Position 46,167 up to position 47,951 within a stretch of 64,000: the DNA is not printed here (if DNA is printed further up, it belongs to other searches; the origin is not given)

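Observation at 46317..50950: Tandem triplication of standalone adenylate-forming (ANL) ligase genes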

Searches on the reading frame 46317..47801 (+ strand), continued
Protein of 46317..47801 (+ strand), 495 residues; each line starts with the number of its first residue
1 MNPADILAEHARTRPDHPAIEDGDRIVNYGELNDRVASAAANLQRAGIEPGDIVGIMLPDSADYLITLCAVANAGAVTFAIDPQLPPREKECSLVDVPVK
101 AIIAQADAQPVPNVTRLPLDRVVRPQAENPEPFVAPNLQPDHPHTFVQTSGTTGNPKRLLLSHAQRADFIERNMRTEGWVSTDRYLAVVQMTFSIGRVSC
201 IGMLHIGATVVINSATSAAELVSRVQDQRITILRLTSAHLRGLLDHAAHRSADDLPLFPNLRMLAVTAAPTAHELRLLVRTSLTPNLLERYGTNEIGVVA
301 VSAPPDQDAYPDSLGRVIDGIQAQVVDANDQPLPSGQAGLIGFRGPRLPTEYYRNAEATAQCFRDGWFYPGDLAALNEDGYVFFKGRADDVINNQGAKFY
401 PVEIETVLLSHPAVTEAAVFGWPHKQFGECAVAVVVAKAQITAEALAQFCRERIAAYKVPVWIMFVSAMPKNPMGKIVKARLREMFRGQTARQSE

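Call 24: search_protein_families(library=pfam, proteins=[L022:908-2338:+, L024:3161-4591:+, L050:667-2040:+, L024:6084-7007:-, L024:7018-8073:-, L001:3212-4243:-, L022:3861-4964:-], max_evalue=0.001)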
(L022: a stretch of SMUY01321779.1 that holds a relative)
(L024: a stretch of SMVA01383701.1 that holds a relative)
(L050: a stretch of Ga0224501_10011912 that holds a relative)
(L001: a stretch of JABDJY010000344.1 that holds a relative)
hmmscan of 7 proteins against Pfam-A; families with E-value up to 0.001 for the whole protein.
L022:908-2338:+ (476 aa): 0 families

L024:3161-4591:+ (476 aa): 1 family
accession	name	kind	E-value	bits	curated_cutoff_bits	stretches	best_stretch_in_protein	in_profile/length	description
PF00501.34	AMP-binding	-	0.0003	20.2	29.9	1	134-341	155-376/384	AMP-binding enzyme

L050:667-2040:+ (457 aa): 1 family
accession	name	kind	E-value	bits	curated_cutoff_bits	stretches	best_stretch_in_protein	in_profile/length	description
PF00501.34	AMP-binding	-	3.5e-06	26.5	29.9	1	169-319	211-377/384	AMP-binding enzyme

L024:6084-7007:- (307 aa): 2 families
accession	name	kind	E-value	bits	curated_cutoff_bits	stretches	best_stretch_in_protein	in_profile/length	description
PF00528.27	BPD_transp_1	-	1.7e-34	119.6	26.4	1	108-304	1-182/184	Binding-protein-dependent transport system inner membrane component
PF12911.12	OppC_N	-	2.5e-10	40.5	23.9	1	15-54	4-42/53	N-terminal TM domain of oligopeptide transport permease C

L024:7018-8073:- (351 aa): 2 families
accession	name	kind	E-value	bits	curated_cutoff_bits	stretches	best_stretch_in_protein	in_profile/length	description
PF00528.27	BPD_transp_1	-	6.3e-38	130.8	26.4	1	143-344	1-183/184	Binding-protein-dependent transport system inner membrane component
PF19300.4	BPD_transp_1_N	-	2.1e-10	41.2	23.8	1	29-105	1-75/114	Binding-prot-dependent transport system membrane comp, N-term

L001:3212-4243:- (343 aa): 2 families
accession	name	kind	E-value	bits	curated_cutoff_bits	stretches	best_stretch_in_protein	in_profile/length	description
PF00528.27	BPD_transp_1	-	9.6e-36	123.7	26.4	1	144-341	1-183/184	Binding-protein-dependent transport system inner membrane component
PF12911.12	OppC_N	-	2e-09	37.6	23.9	1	51-83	4-36/53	N-terminal TM domain of oligopeptide transport permease C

L022:3861-4964:- (367 aa): 2 families
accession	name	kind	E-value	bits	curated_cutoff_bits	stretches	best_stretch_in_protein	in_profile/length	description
PF00528.27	BPD_transp_1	-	1.1e-34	120.3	26.4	1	168-365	1-183/184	Binding-protein-dependent transport system inner membrane component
PF12911.12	OppC_N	-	7.2e-11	42.2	23.9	1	75-107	4-36/53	N-terminal TM domain of oligopeptide transport permease C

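Call 41: search_solved_structures(query=A2, max_evalue=1e-60, show_alignments=0)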
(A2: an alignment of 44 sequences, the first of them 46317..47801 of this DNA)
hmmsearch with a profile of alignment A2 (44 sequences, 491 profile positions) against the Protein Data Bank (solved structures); distinct sequences matched with E-value up to 1e-60: 54.
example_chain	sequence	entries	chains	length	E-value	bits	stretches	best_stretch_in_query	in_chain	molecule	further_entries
6mfy_A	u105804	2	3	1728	9.5e-96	324.5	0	6-480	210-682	Linear gramicidin synthase subunit A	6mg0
9be3_A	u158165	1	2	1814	1.1e-95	324.3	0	6-480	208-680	Linear gramicidin synthase subunit A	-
9be4_A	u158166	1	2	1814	1.1e-95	324.3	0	6-480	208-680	Linear gramicidin synthase subunit A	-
9meh_A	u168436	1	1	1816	1.1e-95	324.3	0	6-480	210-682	Linear gramicidin synthase subunit A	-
6mfz_A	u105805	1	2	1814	1.1e-95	324.3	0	6-480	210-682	Linear gramicidin synthase subunit A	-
8xjz_C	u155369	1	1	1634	2.9e-90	306.4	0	4-475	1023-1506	Peptide synthetase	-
8r2q_A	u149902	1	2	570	2.1e-85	290.4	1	2-482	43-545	Probable fatty-acid-CoA ligase FadD5 (Fatty-acid-CoA synthetase) (Fatty-acid-CoA synthase)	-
4gxq_A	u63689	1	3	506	6.1e-78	265.8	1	14-484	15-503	Malonyl CoA synthetase, Benzoate-CoA ligase Chimeric protein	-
3r44_A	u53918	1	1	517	8.7e-78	265.3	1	3-485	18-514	fatty acyl CoA synthetase FADD13 (FATTY-ACYL-CoA SYNTHETASE)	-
5buq_A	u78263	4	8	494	1.4e-77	264.6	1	7-486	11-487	2-succinylbenzoate--CoA ligase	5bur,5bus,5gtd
8weu_A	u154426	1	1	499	3.6e-77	263.3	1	10-484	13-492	Fatty-acyl-CoA synthase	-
5x8f_A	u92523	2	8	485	6.2e-77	262.5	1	7-483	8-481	2-succinylbenzoate--CoA ligase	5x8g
8wev_A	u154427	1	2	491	7.4e-77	262.2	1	10-481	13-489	Feruloyl-CoA Synthetase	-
5ie0_A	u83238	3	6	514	5.9e-76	259.3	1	6-482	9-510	Oxalate--CoA ligase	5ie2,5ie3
4fuq_A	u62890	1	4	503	1.3e-75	258.1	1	14-484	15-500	Malonyl CoA synthetase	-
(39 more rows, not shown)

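Call 42: search_solved_structures(query=A2, max_evalue=1e-94, show_alignments=1)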
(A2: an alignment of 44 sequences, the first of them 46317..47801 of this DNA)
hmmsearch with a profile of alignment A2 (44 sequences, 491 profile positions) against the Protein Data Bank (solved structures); distinct sequences matched with E-value up to 1e-94: 5.
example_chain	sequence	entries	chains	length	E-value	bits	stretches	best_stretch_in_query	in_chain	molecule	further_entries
6mfy_A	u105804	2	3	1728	9.5e-96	324.5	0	6-480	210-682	Linear gramicidin synthase subunit A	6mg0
9be3_A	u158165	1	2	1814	1.1e-95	324.3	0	6-480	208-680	Linear gramicidin synthase subunit A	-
9be4_A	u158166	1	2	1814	1.1e-95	324.3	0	6-480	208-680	Linear gramicidin synthase subunit A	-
9meh_A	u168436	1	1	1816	1.1e-95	324.3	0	6-480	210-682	Linear gramicidin synthase subunit A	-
6mfz_A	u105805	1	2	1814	1.1e-95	324.3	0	6-480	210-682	Linear gramicidin synthase subunit A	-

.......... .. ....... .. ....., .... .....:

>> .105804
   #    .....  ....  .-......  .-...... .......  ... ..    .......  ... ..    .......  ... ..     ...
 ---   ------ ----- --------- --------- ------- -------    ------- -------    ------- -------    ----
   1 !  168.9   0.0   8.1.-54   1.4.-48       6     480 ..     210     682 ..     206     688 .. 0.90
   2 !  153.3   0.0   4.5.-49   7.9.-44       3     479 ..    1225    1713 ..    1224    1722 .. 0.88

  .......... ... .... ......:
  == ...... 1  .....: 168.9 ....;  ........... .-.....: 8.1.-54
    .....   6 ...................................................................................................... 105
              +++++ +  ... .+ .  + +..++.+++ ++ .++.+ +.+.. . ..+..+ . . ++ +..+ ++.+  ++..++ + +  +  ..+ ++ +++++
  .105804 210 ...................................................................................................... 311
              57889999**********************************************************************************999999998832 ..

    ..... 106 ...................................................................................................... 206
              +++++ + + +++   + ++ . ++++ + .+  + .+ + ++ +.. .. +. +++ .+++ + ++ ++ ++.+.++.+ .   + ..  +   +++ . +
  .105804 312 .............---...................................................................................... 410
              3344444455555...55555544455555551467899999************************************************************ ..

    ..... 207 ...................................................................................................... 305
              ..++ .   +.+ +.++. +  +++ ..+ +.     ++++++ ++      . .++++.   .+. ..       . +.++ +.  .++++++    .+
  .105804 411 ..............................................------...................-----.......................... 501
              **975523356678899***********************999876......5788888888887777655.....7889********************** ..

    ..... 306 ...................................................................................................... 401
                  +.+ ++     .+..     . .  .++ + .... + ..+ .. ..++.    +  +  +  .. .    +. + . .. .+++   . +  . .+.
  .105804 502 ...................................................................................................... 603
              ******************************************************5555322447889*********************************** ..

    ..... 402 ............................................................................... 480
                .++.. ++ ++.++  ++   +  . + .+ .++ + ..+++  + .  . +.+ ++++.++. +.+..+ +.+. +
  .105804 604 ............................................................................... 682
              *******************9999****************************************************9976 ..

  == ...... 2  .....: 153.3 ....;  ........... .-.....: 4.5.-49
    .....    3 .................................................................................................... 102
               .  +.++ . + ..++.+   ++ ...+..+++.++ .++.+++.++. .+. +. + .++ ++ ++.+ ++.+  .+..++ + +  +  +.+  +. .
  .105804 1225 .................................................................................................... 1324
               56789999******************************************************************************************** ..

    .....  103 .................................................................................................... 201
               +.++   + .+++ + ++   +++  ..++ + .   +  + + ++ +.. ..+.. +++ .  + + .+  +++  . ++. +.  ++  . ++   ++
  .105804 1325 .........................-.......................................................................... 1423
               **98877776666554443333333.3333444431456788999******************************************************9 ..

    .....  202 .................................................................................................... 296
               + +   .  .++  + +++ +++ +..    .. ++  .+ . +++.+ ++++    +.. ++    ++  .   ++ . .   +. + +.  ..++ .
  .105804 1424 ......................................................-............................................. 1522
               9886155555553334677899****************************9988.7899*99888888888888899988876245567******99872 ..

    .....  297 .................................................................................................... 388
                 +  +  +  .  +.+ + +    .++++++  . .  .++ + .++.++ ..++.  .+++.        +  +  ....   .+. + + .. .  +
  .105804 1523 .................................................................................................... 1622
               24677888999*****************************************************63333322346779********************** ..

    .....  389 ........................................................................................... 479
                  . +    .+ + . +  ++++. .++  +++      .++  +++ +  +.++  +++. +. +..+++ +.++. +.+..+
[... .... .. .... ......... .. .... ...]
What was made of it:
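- Sequence profile scores favour acyl-CoA synthetases per domain (calls 41, 42).
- Tried and rejected: This looked like a sign of NRPS affinity, but the 324 bits is the sum of two A-domains (call 42).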

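Call 43: predict_structure(alignment_id=A2)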
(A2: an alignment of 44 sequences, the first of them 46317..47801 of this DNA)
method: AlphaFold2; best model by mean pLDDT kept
length: 495 residues; sequences in the alignment: 44
mean_pLDDT: 92.5   pTM: 0.89
mean pLDDT of the five models: 92.5, 90.5, 89.8, 89.7, 88.1
residues with pLDDT >= 90: 407; 70-90: 76; 50-70: 12; < 50: 0
segments of 3 or more residues with pLDDT < 50: none
pLDDT, mean of each block of 10 residues (from residue 1): 88 98 98 96 96 97 98 96 90 91 94 94 81 88 90 74 94 94 96 93 97 96 97 92 93 95 84 89 96 91 95 94 96 97 95 93 94 95 86 82 94 97 84 96 97 92 96 93 94 73
secondary structure, 60 per line:
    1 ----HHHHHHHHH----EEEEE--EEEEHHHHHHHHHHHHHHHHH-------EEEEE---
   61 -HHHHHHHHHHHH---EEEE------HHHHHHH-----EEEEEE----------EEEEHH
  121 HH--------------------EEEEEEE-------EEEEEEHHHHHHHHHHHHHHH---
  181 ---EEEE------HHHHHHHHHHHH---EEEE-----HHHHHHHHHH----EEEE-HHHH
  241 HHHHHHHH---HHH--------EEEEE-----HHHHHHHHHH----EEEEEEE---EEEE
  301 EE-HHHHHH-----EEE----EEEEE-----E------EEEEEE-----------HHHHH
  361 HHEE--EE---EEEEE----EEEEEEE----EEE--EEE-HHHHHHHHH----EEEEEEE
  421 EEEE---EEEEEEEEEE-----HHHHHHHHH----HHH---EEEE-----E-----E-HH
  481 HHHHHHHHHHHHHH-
elements in order: H5-13 E18-22 E25-28 H29-45 E53-57 H62-73 E77-80 H87-93 E99-104 E115-118 H119-122 E143-149 E157-162 H163-177 E184-187 H194-205 E209-212 H218-227 E232-235 H237-248 E263-267 H273-282 E287-293 E297-302 H304-309 E315-317 E322-326 E339-344 H356-362 E372-376 E381-387 E392-394 E397-399 H401-409 E414-424 E428-437 H443-451 E462-465 H479-494
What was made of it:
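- On ANL superfamily (class I adenylate-forming enzymes): AF2 pLDDT 92.5, pTM 0.89 (call 43).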

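Call 45: fold_search(model_id=the predicted structure, library=pdb)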
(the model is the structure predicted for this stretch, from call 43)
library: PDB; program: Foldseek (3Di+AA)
matches with E <= 10: 1834; with E <= 0.001: 656
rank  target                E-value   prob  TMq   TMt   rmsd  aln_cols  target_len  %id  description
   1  5x8f_C                3.5e-45  1.00  0.88  0.90   2.7       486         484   23  Ternary complex structure of a double mutant I454RA456K of o-Succinylbenzoate CoA Synthetase (MenE) from Bacillus Subt (released 2017-06-07)
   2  3rg2_B                5.0e-45  1.00  0.87  0.72   3.3       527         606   24  Structure of a two-domain NRPS fusion protein containing the EntE adenylation domain and EntB aryl-carrier protein fro (released 2012-03-07)
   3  5x8g_D                5.6e-45  1.00  0.88  0.90   2.7       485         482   23  Binary complex structure of a double mutant I454RA456K of o-Succinylbenzoate CoA Synthetase (MenE) from Bacillus Subti (released 2017-06-07)
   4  5x8f_B                5.6e-45  1.00  0.87  0.88   2.8       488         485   22  Ternary complex structure of a double mutant I454RA456K of o-Succinylbenzoate CoA Synthetase (MenE) from Bacillus Subt (released 2017-06-07)
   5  5x8g_B                6.3e-45  1.00  0.87  0.90   2.7       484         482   23  Binary complex structure of a double mutant I454RA456K of o-Succinylbenzoate CoA Synthetase (MenE) from Bacillus Subti (released 2017-06-07)
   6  3rg2_F                9.0e-45  1.00  0.87  0.72   3.3       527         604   24  Structure of a two-domain NRPS fusion protein containing the EntE adenylation domain and EntB aryl-carrier protein fro (released 2012-03-07)
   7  5x8f_D                2.2e-44  1.00  0.87  0.89   2.7       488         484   22  Ternary complex structure of a double mutant I454RA456K of o-Succinylbenzoate CoA Synthetase (MenE) from Bacillus Subt (released 2017-06-07)
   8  8wev_A                3.5e-44  1.00  0.71  0.72  10.8       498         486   29  Crystal structure of Feruoyl-CoA Synthetase complexed with AMP from Amycolatopsis thermoflava (released 2024-09-25)
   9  5x8f_A                4.2e-44  1.00  0.87  0.89   2.7       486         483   23  Ternary complex structure of a double mutant I454RA456K of o-Succinylbenzoate CoA Synthetase (MenE) from Bacillus Subt (released 2017-06-07)
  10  3rg2_H                6.4e-44  1.00  0.87  0.71   3.5       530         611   24  Structure of a two-domain NRPS fusion protein containing the EntE adenylation domain and EntB aryl-carrier protein fro (released 2012-03-07)
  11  3rg2_A                6.8e-44  1.00  0.87  0.71   3.2       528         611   24  Structure of a two-domain NRPS fusion protein containing the EntE adenylation domain and EntB aryl-carrier protein fro (released 2012-03-07)
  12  3rg2_D                1.1e-43  1.00  0.88  0.72   3.2       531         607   24  Structure of a two-domain NRPS fusion protein containing the EntE adenylation domain and EntB aryl-carrier protein fro (released 2012-03-07)
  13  3rg2_I                1.5e-43  1.00  0.87  0.71   3.4       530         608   24  Structure of a two-domain NRPS fusion protein containing the EntE adenylation domain and EntB aryl-carrier protein fro (released 2012-03-07)
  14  3rg2_C                1.7e-43  1.00  0.87  0.71   3.3       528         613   24  Structure of a two-domain NRPS fusion protein containing the EntE adenylation domain and EntB aryl-carrier protein fro (released 2012-03-07)
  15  6sq8_E                2.0e-43  1.00  0.86  0.86   3.3       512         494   23  Structure of amide bond synthetase McbA from Marinactinospora thermotolerans (released 2020-04-22)
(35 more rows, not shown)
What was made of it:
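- On ANL superfamily (class I adenylate-forming enzymes): Foldseek E 1e-45 to 1e-41 and TM 0.85-0.89 to MenE, CBL, EntE and 4CL (call 45)
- Confident ANL fold (pLDDT 92.5, call 43), with TM 0.85-0.89 to MenE, CBL, EntE, McbA and 4CL (call 45). Structural similarity to EntE (loads a carrier protein) and McbA (forms amides) equals that to CoA ligases (call 45). Foldseek scores for EntE-EntB and McbA are as good as for CoA ligases (call 45).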

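Call 54: find_encoding_contigs(protein=P0018, flank=8000, max_places=2)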
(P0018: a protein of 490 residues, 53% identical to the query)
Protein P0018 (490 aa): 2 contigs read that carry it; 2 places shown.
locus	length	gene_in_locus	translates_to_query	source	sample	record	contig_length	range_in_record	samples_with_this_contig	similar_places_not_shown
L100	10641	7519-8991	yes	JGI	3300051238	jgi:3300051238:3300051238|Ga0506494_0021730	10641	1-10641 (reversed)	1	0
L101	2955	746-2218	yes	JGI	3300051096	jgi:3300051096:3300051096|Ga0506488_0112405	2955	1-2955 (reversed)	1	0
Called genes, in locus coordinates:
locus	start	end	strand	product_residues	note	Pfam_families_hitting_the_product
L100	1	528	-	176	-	?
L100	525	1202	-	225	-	PF00528:BPD_transp_1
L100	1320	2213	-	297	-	PF00497:SBP_bac_3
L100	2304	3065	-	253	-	PF00106:adh_short, PF08659:KR, PF13561:adh_short_C2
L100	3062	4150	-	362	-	PF00296:Bac_luciferase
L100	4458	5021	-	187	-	PF28549:NDPSase_N, PF00293:NUDIX (weak)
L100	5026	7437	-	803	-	PF00456:Transketolase_N, PF13292:DXP_synthase_N (weak), PF02779:Transket_pyr (weak), PF17831:PDH_E1_M (weak)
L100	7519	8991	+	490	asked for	PF00501:AMP-binding, PF13193:AMP-binding_C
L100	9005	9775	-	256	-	PF00106:adh_short, PF08659:KR, PF13561:adh_short_C2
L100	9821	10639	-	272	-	?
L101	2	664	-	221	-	?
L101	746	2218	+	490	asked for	PF00501:AMP-binding, PF13193:AMP-binding_C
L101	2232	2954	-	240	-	?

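Call 55: find_encoding_contigs(protein=P0064, flank=8000, max_places=2)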
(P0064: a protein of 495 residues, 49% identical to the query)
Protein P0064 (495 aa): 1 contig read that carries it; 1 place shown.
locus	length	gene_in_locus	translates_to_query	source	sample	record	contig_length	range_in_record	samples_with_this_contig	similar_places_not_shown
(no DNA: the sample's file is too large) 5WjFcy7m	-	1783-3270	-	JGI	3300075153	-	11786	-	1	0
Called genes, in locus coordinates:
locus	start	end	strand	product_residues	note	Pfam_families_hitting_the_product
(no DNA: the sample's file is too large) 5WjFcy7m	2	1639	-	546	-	?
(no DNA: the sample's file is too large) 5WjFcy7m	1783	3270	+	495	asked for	PF00501:AMP-binding, PF13193:AMP-binding_C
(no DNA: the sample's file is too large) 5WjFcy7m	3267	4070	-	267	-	PF00753:Lactamase_B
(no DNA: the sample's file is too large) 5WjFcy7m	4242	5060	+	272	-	PF00378:ECH_1, PF16113:ECH_2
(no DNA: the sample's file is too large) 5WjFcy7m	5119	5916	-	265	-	PF00106:adh_short, PF08659:KR, PF13561:adh_short_C2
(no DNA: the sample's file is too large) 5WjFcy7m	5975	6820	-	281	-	PF13344:Hydrolase_6, PF13419:HAD_2 (faint), PF00702:Hydrolase, PF13242:Hydrolase_like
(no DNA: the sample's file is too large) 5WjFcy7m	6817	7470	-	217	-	PF00596:Aldolase_II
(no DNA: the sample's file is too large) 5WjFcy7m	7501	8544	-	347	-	PF00389:2-Hacid_dh, PF02826:2-Hacid_dh_C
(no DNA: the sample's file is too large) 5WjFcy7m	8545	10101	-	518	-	PF00370:FGGY_N, PF02782:FGGY_C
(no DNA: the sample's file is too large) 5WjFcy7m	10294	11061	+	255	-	PF00106:adh_short, PF08659:KR, PF23441:SDR, PF13561:adh_short_C2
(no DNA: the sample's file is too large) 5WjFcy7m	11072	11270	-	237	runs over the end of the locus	?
